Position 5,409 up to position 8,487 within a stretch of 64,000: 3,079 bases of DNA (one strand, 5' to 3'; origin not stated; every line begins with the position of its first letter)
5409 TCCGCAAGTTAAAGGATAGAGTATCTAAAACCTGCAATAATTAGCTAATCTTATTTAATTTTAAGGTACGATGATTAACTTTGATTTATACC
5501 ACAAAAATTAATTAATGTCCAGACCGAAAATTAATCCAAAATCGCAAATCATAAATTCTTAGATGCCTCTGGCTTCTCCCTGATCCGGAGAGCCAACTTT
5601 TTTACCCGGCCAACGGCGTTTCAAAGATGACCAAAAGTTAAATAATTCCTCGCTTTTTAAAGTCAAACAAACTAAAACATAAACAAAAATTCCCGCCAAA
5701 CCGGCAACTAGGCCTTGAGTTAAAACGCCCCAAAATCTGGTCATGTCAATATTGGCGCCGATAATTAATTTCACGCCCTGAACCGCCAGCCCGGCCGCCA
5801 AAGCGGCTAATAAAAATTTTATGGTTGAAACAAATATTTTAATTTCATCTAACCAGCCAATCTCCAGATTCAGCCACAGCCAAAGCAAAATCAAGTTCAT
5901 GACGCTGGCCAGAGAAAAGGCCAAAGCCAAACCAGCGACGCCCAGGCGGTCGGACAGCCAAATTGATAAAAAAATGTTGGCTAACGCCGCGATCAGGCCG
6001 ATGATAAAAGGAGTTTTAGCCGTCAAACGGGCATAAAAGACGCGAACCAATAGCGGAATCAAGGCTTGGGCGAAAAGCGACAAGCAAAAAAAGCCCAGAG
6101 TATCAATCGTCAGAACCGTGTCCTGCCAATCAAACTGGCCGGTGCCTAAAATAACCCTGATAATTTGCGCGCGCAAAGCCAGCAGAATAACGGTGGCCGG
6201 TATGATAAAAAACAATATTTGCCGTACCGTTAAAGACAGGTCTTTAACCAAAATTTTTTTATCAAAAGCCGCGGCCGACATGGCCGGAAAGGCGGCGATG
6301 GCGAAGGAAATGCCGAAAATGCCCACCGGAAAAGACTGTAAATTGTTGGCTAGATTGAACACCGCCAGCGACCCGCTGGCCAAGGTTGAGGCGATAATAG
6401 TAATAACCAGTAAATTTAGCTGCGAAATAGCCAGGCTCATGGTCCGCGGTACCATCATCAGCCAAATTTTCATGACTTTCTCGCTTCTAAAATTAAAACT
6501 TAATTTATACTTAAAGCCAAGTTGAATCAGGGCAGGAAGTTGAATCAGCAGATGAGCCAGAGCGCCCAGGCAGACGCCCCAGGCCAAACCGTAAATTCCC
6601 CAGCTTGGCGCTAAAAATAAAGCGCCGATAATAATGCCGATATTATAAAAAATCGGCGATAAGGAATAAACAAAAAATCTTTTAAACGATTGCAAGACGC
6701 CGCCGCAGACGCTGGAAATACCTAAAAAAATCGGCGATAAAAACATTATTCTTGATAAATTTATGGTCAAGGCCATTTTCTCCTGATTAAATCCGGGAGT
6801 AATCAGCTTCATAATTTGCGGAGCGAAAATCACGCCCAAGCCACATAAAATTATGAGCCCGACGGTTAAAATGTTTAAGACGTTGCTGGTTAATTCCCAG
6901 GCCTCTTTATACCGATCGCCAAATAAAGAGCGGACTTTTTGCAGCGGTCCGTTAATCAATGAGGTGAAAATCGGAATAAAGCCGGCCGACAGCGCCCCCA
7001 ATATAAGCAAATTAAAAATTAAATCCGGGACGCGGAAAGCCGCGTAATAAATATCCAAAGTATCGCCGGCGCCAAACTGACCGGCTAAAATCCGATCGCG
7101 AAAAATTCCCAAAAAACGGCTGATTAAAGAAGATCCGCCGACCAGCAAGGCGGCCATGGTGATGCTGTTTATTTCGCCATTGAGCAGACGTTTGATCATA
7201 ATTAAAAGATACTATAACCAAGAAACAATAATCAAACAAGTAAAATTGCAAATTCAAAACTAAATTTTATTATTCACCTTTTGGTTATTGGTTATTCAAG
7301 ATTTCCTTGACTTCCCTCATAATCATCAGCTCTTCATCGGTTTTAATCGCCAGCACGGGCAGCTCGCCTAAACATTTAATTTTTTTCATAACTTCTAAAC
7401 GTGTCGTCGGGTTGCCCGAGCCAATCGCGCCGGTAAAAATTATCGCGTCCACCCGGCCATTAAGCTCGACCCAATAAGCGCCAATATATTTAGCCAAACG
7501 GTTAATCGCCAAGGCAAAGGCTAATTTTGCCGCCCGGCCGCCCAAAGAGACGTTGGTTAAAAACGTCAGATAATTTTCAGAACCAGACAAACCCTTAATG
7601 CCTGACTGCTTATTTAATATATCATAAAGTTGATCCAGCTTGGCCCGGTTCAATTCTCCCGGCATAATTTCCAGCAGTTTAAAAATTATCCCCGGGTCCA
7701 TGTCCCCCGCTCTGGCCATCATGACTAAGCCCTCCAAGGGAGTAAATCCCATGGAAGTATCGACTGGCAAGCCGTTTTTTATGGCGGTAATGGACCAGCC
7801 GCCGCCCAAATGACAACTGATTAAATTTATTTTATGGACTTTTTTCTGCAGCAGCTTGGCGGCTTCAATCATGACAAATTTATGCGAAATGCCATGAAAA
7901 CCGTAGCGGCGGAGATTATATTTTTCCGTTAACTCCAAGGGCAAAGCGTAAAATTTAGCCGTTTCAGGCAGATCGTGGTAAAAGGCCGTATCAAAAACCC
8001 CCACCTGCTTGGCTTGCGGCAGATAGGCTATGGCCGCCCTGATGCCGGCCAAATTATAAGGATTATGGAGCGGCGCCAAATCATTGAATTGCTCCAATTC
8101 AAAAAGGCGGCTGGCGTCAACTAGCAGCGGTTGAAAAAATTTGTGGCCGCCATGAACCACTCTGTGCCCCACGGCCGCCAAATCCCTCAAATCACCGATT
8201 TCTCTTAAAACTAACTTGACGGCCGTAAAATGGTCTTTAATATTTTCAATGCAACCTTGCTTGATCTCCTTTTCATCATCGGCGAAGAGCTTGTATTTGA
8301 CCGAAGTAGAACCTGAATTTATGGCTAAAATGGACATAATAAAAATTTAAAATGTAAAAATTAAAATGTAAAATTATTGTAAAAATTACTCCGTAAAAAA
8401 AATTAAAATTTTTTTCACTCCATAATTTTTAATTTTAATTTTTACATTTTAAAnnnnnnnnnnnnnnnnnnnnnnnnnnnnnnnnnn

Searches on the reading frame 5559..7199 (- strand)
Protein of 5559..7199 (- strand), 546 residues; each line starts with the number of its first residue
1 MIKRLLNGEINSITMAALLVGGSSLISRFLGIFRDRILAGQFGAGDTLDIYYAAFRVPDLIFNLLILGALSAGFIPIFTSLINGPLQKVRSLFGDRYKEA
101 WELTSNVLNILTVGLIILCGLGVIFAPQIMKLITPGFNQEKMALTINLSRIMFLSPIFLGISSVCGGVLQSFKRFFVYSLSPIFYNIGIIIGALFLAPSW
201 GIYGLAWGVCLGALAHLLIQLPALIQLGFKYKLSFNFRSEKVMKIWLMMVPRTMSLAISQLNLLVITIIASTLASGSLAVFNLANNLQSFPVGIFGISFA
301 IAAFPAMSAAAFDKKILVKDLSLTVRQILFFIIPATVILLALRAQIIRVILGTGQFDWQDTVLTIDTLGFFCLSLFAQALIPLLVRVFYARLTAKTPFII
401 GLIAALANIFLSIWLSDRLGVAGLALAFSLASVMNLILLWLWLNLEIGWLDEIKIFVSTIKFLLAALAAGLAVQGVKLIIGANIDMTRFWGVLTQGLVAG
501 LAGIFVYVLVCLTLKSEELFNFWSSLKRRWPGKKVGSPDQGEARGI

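Call 62: search_protein_families(library=pfam, max_evalue=0.00001, proteins=[window:5559-7199:-])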
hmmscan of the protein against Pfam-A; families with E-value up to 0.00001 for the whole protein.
window:5559-7199:- (546 aa): 2 families
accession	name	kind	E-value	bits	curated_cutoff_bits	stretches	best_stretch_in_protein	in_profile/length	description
PF03023.19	MurJ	-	1.3e-96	324.4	27.4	1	39-474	2-431/451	Lipid II flippase MurJ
PF13440.11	Polysacc_synt_3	-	2e-08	34.3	23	1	123-353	66-286/293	Polysaccharide biosynthesis protein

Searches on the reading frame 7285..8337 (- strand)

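Call 62: search_protein_families(library=pfam, max_evalue=0.00001, proteins=[window:7285-8337:-])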
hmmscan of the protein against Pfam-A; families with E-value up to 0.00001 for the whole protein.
window:7285-8337:- (350 aa): 1 family
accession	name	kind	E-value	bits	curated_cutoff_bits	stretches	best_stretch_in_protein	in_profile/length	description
PF00871.23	Acetate_kinase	-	1.5e-96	323.9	22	1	27-324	51-351/392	Acetokinase family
